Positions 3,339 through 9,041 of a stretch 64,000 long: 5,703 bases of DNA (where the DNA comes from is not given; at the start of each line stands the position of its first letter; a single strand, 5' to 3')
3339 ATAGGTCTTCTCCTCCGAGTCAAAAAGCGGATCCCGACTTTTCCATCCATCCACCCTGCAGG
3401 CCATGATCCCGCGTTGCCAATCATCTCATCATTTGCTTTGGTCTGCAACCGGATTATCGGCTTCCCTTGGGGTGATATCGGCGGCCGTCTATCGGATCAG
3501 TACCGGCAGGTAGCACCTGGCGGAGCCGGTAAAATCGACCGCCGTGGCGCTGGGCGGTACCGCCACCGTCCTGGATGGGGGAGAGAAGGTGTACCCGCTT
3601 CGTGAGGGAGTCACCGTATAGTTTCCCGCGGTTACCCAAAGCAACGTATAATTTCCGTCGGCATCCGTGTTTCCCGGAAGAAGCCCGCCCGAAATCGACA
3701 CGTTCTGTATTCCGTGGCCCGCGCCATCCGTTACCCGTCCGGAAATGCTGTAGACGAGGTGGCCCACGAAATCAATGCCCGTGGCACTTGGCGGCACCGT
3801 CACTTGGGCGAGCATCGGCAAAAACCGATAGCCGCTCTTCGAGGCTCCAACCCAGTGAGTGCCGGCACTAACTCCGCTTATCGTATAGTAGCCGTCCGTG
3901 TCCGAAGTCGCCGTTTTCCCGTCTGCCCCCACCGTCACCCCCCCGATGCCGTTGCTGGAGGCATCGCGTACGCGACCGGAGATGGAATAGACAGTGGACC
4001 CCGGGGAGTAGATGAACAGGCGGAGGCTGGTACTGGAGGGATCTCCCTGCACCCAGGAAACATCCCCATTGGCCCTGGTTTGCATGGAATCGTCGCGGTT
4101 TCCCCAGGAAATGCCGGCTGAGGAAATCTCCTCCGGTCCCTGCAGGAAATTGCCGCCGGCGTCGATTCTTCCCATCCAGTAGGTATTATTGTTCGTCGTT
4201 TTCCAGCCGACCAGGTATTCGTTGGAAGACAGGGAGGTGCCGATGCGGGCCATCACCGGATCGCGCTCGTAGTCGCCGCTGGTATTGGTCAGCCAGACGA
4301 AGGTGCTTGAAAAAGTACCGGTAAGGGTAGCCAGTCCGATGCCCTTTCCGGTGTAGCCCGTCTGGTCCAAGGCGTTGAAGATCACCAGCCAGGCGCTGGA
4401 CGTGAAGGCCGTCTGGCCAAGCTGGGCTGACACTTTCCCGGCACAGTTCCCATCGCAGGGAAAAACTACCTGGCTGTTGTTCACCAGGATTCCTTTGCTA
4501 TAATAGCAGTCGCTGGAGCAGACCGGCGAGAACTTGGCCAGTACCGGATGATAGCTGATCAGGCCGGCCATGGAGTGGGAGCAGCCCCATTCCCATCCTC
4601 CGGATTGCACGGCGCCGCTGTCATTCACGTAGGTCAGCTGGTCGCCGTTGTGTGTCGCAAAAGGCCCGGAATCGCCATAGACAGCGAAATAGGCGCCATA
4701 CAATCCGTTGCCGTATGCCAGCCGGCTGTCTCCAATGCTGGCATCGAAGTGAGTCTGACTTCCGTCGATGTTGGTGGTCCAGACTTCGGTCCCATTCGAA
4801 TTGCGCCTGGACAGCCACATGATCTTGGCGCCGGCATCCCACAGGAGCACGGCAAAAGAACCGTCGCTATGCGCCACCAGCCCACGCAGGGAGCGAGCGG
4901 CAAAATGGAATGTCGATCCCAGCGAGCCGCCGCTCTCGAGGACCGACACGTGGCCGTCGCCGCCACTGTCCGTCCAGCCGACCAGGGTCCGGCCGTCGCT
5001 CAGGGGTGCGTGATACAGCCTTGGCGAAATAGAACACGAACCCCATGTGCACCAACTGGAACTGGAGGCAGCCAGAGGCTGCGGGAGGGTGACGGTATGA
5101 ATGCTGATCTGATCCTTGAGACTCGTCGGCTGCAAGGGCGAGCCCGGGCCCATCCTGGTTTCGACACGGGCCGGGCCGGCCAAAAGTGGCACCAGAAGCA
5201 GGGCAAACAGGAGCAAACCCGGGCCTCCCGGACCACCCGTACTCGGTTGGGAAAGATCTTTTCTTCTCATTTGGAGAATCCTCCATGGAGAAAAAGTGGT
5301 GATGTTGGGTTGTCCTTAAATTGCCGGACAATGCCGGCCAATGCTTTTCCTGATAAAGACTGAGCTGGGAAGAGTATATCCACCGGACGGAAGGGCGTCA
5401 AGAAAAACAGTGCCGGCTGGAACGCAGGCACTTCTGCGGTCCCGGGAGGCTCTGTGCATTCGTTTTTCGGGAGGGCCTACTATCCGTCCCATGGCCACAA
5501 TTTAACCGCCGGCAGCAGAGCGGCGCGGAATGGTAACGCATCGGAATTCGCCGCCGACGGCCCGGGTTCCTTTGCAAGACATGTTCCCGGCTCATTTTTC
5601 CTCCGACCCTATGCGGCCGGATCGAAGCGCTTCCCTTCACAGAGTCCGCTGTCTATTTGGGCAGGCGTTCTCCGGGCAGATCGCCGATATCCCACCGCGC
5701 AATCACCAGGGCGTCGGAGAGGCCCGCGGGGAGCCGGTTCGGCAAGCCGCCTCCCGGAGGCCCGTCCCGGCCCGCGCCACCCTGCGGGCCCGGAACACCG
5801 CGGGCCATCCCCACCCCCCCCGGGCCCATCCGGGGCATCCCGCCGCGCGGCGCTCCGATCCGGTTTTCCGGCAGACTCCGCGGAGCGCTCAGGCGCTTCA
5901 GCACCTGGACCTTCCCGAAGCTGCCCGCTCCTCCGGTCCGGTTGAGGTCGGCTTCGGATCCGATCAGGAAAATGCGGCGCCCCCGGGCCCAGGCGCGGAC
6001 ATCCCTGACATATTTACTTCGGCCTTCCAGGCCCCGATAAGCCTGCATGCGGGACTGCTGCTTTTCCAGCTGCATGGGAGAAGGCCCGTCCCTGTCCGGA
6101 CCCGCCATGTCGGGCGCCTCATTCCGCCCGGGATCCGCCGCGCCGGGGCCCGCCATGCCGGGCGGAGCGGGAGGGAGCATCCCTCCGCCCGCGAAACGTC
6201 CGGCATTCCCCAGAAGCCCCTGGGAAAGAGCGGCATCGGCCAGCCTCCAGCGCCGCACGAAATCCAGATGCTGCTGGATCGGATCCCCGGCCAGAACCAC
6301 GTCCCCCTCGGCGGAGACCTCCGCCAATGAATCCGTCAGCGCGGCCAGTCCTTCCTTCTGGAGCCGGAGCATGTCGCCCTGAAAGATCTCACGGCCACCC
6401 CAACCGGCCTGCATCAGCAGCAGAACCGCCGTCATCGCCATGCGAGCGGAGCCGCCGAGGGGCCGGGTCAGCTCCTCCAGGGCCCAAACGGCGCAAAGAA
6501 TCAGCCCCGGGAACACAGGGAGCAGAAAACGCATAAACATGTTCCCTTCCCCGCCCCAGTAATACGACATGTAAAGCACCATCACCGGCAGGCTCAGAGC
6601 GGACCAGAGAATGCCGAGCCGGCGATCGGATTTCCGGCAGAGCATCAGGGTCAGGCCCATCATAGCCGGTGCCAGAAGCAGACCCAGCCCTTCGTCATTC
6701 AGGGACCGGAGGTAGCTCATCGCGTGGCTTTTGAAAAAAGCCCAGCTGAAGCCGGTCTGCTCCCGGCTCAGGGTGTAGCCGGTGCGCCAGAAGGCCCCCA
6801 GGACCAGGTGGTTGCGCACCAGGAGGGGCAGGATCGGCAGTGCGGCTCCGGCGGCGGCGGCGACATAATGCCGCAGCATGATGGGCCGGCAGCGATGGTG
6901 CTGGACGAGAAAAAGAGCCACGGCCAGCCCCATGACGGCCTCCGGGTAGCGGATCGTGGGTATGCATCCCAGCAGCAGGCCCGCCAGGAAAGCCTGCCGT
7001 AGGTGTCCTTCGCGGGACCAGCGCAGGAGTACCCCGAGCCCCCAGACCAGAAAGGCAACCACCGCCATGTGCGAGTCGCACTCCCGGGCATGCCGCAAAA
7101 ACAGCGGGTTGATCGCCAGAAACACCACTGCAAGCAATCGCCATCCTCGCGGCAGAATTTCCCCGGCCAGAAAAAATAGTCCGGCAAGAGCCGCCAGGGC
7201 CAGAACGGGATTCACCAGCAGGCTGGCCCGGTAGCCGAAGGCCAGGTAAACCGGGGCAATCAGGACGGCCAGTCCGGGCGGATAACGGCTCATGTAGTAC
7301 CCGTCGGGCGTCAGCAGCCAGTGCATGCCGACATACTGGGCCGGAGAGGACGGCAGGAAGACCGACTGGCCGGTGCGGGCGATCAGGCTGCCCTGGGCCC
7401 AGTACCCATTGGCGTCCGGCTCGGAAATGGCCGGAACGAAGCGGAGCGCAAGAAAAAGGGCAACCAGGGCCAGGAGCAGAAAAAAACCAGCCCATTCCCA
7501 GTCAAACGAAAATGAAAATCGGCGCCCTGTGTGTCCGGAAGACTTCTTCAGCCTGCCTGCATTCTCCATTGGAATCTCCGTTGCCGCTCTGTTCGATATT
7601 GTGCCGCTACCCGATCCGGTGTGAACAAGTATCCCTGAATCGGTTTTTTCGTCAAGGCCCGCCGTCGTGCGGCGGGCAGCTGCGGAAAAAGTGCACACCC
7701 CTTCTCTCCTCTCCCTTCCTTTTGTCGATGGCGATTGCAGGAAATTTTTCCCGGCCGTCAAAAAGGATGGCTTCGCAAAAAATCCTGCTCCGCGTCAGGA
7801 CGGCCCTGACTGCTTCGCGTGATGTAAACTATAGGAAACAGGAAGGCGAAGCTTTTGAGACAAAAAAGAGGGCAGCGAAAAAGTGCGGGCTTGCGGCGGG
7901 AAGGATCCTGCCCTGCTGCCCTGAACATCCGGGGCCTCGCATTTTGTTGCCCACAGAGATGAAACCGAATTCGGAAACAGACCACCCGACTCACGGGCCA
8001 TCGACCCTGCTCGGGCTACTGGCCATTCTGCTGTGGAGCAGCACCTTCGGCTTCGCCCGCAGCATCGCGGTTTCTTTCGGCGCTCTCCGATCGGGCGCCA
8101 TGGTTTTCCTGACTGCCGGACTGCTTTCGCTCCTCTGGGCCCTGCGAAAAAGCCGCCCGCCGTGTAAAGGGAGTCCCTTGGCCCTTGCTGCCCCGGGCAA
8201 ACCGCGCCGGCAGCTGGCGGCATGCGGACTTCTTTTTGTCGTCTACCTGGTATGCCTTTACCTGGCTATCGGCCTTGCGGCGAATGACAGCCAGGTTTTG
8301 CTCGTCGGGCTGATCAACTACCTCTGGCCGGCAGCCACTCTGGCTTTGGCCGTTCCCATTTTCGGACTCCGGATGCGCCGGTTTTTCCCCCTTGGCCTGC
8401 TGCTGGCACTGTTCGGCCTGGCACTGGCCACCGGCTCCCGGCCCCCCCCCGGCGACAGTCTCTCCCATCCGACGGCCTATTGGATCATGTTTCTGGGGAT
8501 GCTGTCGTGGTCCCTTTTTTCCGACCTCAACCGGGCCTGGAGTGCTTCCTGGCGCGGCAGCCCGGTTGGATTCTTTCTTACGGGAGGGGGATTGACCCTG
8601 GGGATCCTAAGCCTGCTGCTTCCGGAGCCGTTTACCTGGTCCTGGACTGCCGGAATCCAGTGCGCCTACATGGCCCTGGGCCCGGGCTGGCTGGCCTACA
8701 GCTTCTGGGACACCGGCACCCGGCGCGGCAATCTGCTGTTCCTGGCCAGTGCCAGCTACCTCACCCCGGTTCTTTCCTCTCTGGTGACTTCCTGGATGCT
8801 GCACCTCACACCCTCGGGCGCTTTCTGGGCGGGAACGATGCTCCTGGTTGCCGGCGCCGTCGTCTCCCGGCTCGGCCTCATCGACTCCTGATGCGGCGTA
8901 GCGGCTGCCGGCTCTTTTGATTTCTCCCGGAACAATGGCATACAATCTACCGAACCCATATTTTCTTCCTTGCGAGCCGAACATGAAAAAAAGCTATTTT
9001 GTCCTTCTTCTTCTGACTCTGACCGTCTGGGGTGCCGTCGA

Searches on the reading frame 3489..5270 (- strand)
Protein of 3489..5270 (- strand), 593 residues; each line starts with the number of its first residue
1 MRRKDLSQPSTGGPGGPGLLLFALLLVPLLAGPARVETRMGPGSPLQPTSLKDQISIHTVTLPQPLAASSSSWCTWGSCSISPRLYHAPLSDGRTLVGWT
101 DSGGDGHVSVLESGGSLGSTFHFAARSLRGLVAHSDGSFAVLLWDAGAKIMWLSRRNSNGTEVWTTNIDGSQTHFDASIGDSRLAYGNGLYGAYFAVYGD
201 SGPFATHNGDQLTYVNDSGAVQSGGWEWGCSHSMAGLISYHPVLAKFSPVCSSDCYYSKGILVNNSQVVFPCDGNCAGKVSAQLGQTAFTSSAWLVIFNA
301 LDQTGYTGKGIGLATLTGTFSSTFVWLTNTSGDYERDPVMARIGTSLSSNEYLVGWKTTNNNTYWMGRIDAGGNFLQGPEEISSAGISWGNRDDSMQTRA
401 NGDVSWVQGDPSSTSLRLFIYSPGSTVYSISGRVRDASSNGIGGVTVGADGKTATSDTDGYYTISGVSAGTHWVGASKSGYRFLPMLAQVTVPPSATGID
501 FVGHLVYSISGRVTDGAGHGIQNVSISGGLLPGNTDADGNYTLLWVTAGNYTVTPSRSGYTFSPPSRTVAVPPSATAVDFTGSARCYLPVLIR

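Call 67: search_protein_families(library=pfam, proteins=[window:3489-5270:-], max_evalue=0.00001)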
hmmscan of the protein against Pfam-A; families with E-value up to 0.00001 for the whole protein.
window:3489-5270:- (593 aa): 2 families
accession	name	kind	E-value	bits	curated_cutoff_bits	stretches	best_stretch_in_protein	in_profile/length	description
PF13620.12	CarboxypepD_reg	-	1.4e-17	64.2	32.3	2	429-482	1-60/82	Carboxypeptidase regulatory-like domain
PF13715.12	CarbopepD_reg_2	-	7.9e-12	45.5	32.2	0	430-482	1-56/88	CarboxypepD_reg-like domain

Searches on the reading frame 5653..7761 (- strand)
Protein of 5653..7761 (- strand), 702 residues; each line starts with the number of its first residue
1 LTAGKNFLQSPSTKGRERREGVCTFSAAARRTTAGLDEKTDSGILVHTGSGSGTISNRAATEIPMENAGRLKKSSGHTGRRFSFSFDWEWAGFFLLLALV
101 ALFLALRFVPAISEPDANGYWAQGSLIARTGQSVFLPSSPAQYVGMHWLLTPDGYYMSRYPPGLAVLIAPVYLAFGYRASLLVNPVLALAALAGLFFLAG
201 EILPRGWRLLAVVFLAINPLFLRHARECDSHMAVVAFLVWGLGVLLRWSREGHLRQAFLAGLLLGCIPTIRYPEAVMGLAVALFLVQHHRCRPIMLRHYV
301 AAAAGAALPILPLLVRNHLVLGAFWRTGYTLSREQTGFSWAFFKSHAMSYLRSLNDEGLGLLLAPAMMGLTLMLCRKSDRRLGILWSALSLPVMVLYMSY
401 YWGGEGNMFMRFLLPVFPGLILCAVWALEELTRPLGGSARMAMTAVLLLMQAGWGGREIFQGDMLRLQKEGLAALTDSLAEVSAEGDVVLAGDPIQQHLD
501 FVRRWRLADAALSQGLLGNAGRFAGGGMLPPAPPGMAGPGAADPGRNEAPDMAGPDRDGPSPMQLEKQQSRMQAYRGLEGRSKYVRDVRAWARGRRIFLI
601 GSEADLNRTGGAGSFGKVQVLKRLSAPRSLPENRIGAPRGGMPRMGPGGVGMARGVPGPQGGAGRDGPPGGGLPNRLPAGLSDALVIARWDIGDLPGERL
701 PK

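Call 67: search_protein_families(library=pfam, proteins=[window:5653-7761:-], max_evalue=0.00001)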
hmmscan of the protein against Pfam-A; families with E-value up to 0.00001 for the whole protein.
window:5653-7761:- (702 aa): 1 family
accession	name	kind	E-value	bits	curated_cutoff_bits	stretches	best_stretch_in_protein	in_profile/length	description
PF13231.12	PMT_2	-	1.3e-06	29.1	26.1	1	178-314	22-158/160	Dolichyl-phosphate-mannose-protein mannosyltransferase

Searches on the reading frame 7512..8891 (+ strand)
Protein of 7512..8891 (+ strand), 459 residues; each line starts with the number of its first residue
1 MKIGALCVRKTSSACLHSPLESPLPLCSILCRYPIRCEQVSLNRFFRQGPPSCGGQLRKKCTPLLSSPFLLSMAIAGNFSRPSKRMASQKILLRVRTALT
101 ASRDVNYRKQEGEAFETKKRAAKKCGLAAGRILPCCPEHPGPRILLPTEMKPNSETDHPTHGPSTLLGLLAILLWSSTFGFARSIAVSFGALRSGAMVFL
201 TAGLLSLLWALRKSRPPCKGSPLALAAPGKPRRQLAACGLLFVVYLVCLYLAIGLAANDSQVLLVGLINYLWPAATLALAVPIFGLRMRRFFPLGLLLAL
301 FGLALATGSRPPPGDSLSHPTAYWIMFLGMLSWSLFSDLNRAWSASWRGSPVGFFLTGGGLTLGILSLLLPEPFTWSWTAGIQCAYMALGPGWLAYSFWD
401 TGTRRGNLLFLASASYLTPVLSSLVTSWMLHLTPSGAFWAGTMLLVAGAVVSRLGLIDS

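Call 67: search_protein_families(library=pfam, proteins=[window:7512-8891:+], max_evalue=0.00001)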
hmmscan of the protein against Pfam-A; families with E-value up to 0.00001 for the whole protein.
window:7512-8891:+ (459 aa): 1 family
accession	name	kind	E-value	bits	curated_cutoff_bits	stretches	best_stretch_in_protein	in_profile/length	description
PF00892.27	EamA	-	6.4e-11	43.1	28.2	1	166-306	5-133/135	EamA-like transporter family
